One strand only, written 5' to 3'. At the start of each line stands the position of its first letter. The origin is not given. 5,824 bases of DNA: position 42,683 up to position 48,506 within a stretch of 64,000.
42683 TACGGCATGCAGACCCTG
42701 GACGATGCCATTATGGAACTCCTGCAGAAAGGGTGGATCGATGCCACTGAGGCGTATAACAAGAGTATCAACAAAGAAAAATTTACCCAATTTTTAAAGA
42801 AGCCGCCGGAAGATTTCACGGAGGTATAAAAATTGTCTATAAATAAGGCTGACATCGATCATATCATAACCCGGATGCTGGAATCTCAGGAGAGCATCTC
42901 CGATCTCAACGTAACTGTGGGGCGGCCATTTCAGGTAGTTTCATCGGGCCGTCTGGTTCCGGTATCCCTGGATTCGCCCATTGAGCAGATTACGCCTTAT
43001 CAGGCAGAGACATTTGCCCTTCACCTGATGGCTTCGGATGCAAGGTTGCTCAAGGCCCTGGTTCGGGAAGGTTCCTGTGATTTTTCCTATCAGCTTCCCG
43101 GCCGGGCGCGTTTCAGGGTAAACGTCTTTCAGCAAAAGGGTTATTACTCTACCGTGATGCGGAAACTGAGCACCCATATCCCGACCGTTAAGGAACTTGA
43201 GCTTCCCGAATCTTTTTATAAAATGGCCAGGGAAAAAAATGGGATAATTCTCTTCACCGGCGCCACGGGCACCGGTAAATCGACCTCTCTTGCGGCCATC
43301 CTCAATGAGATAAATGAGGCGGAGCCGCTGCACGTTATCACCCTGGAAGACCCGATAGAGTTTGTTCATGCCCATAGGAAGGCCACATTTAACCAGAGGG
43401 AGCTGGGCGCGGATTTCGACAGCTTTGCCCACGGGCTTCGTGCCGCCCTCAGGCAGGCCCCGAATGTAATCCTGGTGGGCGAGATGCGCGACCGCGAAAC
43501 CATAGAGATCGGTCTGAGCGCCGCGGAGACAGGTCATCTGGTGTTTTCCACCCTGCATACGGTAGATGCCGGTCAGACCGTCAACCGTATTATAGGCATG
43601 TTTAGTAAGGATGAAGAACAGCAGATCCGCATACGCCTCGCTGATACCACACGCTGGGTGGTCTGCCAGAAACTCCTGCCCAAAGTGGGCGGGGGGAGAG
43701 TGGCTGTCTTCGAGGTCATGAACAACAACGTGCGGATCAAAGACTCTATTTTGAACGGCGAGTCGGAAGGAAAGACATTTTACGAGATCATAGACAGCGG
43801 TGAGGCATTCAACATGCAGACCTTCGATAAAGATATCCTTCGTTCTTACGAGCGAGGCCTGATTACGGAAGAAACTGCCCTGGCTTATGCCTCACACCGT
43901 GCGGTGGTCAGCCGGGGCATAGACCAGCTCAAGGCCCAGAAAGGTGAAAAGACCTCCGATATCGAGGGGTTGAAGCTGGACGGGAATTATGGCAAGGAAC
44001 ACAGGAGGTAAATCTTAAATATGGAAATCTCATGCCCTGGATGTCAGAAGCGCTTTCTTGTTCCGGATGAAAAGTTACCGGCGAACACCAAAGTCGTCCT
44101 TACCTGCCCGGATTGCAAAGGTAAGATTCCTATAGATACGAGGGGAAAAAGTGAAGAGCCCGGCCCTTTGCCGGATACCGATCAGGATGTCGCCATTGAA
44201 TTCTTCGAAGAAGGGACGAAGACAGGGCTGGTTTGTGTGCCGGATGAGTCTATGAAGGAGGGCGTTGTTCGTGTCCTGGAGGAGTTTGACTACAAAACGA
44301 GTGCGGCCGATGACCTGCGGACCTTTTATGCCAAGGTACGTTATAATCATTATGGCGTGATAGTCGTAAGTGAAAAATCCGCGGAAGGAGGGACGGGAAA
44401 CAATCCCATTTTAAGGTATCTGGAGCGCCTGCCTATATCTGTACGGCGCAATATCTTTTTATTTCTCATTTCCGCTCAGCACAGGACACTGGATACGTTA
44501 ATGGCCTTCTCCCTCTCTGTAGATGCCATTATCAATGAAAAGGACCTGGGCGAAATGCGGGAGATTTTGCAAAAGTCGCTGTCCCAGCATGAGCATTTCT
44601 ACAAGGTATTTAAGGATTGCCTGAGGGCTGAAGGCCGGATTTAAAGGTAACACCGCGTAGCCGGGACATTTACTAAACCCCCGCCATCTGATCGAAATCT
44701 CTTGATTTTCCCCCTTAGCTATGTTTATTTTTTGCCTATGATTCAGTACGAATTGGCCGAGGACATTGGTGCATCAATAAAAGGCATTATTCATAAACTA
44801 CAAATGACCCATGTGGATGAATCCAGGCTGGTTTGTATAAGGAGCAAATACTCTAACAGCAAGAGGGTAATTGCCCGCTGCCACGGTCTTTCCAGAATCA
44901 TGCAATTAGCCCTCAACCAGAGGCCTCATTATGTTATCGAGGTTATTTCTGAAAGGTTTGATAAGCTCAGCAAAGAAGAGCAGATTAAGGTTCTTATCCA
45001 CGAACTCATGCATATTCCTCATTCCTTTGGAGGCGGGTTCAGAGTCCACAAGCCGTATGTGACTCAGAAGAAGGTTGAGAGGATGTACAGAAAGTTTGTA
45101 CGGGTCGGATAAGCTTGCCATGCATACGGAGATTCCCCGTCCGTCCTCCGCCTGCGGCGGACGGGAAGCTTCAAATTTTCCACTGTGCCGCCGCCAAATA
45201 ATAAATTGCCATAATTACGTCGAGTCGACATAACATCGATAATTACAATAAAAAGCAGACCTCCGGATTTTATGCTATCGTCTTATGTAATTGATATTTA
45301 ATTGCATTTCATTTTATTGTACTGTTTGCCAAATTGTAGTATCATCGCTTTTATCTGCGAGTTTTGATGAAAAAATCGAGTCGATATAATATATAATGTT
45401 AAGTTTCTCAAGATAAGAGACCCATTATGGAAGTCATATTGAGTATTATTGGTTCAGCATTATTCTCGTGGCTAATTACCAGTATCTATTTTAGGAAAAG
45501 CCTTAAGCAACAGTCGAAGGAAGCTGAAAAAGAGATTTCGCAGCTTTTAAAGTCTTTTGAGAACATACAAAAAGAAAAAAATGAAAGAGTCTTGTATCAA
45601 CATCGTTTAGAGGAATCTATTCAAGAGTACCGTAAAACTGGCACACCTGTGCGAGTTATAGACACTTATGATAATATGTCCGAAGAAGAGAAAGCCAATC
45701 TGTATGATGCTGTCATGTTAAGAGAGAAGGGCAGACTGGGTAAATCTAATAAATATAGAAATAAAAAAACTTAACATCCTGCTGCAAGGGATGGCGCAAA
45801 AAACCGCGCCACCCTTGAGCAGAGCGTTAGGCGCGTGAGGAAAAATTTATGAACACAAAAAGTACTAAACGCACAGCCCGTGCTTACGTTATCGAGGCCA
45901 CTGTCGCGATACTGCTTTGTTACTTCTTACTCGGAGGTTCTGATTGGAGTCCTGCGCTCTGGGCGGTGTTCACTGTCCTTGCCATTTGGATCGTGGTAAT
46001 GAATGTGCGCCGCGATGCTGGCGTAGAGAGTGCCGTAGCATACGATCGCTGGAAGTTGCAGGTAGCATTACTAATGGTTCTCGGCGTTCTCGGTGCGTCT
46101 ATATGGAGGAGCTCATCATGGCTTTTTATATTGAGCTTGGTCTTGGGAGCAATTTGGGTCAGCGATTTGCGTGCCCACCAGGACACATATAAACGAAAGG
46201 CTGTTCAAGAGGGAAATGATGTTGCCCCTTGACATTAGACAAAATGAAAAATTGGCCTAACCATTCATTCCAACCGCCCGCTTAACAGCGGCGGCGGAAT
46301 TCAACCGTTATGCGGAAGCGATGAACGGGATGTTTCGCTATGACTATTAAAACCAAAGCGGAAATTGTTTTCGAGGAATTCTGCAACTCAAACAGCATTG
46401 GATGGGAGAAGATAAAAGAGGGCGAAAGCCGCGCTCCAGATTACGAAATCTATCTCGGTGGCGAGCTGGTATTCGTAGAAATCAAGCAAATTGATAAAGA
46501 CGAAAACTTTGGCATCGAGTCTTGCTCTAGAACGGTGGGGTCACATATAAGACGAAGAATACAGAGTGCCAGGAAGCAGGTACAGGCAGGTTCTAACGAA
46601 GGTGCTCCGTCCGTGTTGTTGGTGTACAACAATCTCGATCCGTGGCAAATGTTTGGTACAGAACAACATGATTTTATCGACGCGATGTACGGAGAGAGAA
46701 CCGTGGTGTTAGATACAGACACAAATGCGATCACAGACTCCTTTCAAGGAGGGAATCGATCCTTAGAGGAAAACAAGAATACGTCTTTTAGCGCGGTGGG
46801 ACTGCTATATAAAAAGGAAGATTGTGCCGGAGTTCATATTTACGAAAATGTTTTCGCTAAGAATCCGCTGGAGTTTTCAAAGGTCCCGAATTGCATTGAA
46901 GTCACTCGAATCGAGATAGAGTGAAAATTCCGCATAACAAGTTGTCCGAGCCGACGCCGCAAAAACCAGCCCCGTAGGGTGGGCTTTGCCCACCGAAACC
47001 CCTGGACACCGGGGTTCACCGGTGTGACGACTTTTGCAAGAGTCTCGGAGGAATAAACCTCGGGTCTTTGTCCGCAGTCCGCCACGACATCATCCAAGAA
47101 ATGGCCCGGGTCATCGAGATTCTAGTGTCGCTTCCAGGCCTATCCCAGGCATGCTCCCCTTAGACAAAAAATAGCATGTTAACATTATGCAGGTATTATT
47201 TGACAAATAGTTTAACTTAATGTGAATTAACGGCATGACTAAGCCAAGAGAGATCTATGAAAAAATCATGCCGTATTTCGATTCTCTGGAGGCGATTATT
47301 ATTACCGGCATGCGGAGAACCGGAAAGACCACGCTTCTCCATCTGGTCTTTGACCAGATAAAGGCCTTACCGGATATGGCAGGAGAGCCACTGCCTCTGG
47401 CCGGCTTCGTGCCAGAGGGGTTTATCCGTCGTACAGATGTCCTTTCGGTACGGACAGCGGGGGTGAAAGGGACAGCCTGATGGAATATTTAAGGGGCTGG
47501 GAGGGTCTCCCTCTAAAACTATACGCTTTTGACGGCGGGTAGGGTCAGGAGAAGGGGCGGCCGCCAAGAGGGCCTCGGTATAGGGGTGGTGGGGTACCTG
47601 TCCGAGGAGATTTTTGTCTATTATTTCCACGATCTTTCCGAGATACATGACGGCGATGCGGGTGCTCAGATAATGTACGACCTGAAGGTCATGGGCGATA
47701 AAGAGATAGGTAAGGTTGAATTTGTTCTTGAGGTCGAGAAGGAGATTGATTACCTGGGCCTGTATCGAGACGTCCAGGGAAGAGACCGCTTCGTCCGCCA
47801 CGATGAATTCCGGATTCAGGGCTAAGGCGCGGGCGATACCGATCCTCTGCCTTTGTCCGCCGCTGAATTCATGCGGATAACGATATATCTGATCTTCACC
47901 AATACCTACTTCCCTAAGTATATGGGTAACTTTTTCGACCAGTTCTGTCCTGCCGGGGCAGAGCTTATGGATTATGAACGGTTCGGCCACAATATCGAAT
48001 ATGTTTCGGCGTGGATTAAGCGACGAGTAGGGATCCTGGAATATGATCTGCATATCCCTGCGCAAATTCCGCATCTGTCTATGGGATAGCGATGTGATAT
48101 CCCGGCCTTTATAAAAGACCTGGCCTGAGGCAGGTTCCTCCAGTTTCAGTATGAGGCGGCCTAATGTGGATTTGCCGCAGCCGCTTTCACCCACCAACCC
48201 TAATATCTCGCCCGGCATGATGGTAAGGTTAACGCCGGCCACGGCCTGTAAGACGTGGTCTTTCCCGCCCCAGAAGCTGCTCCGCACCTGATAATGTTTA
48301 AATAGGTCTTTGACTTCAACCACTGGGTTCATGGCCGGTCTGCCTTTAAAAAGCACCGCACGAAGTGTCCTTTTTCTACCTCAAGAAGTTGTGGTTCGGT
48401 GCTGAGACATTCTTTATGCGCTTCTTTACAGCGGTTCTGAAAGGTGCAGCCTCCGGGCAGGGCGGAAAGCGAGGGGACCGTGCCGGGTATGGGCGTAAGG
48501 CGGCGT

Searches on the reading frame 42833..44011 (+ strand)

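Call 21: search_protein_families(library=pfam, proteins=[window:42833-44011:+])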
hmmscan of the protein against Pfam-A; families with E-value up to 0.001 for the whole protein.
window:42833-44011:+ (392 aa): 2 families
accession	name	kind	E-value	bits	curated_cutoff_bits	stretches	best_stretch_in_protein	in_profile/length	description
PF00437.27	T2SSE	-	6.7e-41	140.6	24.9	1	126-285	132-281/370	Type II/IV secretion system protein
PF13401.12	AAA_22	-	9.4e-05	23.2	27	1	134-174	3-33/130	AAA domain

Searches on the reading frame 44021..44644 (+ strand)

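Call 20: search_protein_families(library=pfam, proteins=[window:44021-44644:+])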
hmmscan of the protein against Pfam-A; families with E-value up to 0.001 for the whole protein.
window:44021-44644:+ (207 aa): 2 families
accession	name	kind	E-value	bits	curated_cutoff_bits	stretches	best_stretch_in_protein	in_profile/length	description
PF13717.11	Zn_ribbon_4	-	1.9e-09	37.7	30.3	1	1-33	1-32/36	zinc-ribbon domain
PF24441.1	DUF7560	-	0.00053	20.1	27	0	24-42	3-21/44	Family of unknown function (DUF7560)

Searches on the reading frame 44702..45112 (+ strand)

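Call 18: search_protein_families(library=pfam, proteins=[window:44702-45112:+])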
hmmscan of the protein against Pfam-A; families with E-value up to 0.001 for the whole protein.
window:44702-45112:+ (136 aa): 1 family
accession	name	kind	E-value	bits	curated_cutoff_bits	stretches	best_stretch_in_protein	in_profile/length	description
PF18894.6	PhageMetallopep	-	1.6e-21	77.3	23.7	1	15-116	2-110/134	Putative phage metallopeptidase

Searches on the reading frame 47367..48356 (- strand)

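Call 21: search_protein_families(library=pfam, proteins=[window:47367-48356:-])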
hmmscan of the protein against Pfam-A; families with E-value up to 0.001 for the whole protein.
window:47367-48356:- (329 aa): 3 families
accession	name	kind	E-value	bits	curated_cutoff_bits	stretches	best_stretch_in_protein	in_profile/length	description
PF00005.33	ABC_tran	-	2.6e-32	112.7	25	1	41-191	3-136/137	ABC transporter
PF08352.17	oligo_HPY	-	1.6e-18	67.3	27.1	1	243-308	1-65/65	Oligopeptide/dipeptide transporter, C-terminal region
PF13401.12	AAA_22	-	1.4e-05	25.8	27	1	51-222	7-123/130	AAA domain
